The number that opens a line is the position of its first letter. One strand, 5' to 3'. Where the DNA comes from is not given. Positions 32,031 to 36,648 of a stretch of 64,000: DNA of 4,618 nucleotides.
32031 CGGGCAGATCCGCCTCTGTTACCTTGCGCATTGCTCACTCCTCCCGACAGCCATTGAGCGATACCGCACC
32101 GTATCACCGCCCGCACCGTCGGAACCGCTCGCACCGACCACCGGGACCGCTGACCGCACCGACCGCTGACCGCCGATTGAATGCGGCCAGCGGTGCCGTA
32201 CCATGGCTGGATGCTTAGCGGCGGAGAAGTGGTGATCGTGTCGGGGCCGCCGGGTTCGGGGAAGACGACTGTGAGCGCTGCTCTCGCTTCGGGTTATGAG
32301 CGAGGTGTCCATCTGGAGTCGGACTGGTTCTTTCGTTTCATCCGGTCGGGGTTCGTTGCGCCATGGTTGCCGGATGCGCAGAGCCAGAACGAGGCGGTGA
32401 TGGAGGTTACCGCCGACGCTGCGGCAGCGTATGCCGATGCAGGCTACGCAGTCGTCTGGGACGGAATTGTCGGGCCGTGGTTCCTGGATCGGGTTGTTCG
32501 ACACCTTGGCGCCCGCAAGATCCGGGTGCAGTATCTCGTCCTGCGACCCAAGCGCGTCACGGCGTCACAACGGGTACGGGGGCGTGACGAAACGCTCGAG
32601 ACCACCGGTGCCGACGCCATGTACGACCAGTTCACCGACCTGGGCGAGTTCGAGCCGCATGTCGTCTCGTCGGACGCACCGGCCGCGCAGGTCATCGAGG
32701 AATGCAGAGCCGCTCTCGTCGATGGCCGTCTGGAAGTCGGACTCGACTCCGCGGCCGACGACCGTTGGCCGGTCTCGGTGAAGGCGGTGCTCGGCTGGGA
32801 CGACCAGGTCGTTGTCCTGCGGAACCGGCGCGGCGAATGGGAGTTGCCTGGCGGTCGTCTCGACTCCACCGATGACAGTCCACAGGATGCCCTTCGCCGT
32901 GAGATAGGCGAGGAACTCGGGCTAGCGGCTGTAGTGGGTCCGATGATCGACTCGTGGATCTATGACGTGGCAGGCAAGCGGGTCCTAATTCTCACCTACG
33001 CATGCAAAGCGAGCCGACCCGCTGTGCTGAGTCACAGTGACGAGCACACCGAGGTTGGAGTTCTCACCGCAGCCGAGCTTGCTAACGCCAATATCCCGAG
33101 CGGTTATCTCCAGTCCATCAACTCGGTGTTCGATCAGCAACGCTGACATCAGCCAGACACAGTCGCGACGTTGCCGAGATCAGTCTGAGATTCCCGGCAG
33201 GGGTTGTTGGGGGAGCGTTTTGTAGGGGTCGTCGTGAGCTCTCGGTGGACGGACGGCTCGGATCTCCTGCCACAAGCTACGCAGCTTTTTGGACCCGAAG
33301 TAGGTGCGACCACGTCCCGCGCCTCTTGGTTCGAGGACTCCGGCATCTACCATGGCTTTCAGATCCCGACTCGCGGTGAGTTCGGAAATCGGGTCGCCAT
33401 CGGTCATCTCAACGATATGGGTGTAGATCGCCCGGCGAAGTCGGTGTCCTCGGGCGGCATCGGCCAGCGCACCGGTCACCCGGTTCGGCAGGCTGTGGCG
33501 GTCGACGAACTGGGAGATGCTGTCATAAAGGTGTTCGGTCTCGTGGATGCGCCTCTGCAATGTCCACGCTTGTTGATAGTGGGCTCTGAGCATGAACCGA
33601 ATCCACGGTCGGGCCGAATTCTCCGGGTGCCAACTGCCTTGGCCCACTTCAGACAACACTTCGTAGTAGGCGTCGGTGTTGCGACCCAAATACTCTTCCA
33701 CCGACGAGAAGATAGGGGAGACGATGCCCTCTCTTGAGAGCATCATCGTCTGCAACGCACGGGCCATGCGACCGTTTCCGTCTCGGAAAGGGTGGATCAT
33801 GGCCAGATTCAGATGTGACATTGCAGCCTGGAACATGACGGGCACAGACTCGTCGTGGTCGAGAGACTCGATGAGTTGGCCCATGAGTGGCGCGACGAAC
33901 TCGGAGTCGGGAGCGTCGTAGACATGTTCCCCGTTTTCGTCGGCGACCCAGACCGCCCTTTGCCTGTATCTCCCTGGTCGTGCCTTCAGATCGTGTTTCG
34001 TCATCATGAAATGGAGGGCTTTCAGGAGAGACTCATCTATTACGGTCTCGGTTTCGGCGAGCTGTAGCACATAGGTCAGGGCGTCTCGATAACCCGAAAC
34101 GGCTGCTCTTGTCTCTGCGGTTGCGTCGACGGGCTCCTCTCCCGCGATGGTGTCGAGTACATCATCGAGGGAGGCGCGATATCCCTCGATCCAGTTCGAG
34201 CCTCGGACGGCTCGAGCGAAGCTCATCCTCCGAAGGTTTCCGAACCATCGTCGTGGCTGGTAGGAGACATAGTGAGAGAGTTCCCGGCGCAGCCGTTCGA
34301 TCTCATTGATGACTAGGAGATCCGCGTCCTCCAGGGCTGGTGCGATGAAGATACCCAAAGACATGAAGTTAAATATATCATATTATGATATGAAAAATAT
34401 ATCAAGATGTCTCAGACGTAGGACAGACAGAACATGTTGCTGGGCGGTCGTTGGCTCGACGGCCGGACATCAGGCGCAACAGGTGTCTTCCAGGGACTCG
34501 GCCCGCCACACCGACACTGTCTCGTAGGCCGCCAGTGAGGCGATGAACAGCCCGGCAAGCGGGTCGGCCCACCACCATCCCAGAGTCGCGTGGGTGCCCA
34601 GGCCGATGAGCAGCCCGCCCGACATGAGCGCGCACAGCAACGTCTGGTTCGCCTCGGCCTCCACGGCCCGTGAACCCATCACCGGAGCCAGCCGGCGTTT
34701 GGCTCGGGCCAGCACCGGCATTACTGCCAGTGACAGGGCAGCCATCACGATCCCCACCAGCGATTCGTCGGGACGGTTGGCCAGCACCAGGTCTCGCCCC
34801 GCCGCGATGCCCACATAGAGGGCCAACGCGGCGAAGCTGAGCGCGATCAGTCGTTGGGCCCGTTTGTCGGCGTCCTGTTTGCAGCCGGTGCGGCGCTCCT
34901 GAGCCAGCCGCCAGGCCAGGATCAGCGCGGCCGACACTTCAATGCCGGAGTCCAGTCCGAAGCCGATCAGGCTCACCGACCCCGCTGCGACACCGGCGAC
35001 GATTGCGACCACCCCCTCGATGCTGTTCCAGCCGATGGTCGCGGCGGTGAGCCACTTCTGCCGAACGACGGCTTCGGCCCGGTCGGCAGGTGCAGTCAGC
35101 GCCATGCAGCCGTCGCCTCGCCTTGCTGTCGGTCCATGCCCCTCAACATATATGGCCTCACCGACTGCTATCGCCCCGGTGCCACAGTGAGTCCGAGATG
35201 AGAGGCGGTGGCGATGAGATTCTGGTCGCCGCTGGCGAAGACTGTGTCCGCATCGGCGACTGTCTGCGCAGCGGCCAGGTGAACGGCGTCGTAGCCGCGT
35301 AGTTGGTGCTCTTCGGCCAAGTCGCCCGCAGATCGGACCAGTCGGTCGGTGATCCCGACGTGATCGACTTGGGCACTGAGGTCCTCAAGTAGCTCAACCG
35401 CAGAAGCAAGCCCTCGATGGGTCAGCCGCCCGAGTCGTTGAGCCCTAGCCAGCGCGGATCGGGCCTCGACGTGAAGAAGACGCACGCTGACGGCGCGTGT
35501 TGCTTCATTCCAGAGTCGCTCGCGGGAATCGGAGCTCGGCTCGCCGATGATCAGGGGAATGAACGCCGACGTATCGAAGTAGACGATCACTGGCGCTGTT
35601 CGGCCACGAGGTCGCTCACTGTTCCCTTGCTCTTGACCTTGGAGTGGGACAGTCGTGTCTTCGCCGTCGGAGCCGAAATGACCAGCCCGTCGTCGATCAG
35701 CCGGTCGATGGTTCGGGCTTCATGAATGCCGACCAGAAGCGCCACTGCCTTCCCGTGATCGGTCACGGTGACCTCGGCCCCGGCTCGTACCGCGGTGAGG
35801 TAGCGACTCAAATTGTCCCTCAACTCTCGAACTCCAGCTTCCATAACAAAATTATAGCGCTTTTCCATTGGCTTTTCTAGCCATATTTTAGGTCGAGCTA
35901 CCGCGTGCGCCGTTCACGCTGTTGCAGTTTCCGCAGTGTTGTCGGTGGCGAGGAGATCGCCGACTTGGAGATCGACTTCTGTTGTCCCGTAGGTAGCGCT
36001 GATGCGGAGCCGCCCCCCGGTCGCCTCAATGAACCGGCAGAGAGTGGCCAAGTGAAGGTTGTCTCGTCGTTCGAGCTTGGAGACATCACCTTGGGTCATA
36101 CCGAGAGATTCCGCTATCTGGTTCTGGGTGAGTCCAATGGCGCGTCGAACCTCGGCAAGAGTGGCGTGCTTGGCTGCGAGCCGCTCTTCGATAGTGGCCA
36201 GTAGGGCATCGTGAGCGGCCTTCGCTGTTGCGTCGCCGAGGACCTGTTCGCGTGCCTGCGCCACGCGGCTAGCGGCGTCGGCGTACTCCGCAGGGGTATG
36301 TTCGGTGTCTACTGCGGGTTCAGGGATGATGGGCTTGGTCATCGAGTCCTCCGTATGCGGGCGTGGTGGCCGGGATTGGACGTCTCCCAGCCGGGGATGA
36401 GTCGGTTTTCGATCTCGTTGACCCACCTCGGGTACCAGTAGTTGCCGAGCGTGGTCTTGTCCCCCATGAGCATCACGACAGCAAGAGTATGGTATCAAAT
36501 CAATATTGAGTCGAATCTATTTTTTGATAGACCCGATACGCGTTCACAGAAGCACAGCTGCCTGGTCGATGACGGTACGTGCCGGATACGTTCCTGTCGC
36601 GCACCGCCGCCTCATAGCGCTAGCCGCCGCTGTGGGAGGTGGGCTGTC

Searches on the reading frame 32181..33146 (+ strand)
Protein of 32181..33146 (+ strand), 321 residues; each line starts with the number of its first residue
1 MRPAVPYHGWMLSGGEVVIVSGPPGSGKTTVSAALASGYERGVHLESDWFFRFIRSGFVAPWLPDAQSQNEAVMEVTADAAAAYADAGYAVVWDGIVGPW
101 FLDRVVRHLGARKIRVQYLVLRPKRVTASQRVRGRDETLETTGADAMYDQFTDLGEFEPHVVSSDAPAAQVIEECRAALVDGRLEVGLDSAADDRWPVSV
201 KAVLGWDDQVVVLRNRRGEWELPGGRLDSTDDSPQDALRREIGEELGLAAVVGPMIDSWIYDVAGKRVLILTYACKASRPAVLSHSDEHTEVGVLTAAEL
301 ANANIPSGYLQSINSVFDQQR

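Call 31: search_protein_families(library=pfam, proteins=[window:32181-33146:+])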
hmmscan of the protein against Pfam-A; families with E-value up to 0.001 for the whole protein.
window:32181-33146:+ (321 aa): 6 families
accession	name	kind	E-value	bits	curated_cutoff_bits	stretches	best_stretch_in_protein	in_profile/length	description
PF00293.34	NUDIX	-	9.7e-11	42.2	21.1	1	206-303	11-121/134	NUDIX domain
PF13671.12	AAA_33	-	1e-09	39.2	27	1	17-138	1-121/143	AAA domain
PF13238.12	AAA_18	-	3.6e-06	27.9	29.4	1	18-138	1-114/128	AAA domain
PF20720.3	nSTAND3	-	0.00021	21.4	27.2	1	13-40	15-42/155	Novel STAND NTPase 3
PF13191.12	AAA_16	-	0.00023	22.1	32.6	1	15-53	24-63/167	AAA ATPase domain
PF06414.18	Zeta_toxin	-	0.00073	19.5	22.3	0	17-135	18-143/199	Zeta toxin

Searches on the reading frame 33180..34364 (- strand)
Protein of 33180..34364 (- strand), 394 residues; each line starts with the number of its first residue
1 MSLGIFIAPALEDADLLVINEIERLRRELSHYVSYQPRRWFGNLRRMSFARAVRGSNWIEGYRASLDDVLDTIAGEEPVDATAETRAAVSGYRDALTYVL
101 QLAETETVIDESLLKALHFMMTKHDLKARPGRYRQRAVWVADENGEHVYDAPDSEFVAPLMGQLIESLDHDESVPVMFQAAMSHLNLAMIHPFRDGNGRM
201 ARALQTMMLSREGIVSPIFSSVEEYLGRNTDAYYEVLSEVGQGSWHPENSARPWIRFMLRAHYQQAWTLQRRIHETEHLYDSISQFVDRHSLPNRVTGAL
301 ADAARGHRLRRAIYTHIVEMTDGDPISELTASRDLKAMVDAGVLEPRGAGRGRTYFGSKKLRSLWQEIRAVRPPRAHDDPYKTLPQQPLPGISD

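Call 31: search_protein_families(library=pfam, proteins=[window:33180-34364:-])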
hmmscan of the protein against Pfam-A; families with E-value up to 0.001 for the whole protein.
window:33180-34364:- (394 aa): 2 families
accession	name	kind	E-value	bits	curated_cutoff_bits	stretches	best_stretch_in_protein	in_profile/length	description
PF02661.23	Fic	-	1.7e-15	58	24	1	109-209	2-93/93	Fic/DOC family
PF21248.3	SoFic-like_C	-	0.00032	21.3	27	1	313-356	29-72/76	Protein adenylyltransferase SoFic-like, C-terminal domain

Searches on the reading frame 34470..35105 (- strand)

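Call 31: search_protein_families(library=pfam, proteins=[window:34470-35105:-])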
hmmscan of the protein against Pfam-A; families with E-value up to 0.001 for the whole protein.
window:34470-35105:- (211 aa): 1 family
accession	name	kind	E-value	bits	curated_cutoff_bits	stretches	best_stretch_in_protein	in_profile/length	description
PF01545.26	Cation_efflux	-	1.2e-11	45.3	26.6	1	32-201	13-191/198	Cation efflux family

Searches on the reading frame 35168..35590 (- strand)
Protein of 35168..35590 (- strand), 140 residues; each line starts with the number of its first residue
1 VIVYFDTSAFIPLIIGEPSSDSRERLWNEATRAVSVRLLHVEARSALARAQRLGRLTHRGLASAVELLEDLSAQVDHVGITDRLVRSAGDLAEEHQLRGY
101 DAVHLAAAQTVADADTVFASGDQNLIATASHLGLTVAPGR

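Call 69: search_protein_families(library=pfam, proteins=[window:35168-35590:-], max_evalue=0.001)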
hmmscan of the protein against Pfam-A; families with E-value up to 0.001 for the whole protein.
window:35168-35590:- (140 aa): 1 family
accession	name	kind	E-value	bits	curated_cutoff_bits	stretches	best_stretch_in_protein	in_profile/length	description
PF01850.27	PIN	-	2.4e-10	41.5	23.6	1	3-125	1-114/120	PIN domain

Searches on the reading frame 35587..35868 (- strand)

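Call 69: search_protein_families(library=pfam, proteins=[window:35587-35868:-], max_evalue=0.001)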
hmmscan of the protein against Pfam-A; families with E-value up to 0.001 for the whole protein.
window:35587-35868:- (93 aa): 1 family
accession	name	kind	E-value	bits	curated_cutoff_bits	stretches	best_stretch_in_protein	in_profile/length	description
PF02604.26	PhdYeFM_antitox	-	1.6e-08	34.7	29.8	1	12-50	5-44/74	Antitoxin Phd_YefM, type II toxin-antitoxin system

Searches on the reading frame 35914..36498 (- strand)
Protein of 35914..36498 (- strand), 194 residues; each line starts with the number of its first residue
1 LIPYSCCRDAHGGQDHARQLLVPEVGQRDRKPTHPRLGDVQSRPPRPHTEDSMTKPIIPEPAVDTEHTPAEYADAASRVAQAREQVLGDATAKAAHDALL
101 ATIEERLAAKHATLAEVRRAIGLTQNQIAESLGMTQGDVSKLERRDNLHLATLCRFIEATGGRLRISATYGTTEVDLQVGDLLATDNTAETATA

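Call 69: search_protein_families(library=pfam, proteins=[window:35914-36498:-], max_evalue=0.001)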
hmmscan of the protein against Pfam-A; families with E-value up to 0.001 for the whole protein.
window:35914-36498:- (194 aa): 4 families
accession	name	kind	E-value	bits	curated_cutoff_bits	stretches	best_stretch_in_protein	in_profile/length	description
PF13744.12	HTH_37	-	4.8e-08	33.1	27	1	112-168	21-79/80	Helix-turn-helix domain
PF01381.28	HTH_3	-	3.2e-05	24.3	23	1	114-161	1-49/55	Helix-turn-helix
PF13560.12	HTH_31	-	4.4e-05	24.1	27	1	112-161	4-55/64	Helix-turn-helix domain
PF04545.22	Sigma70_r4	-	0.00038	20.4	24.1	1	122-145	20-43/50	Sigma-70, region 4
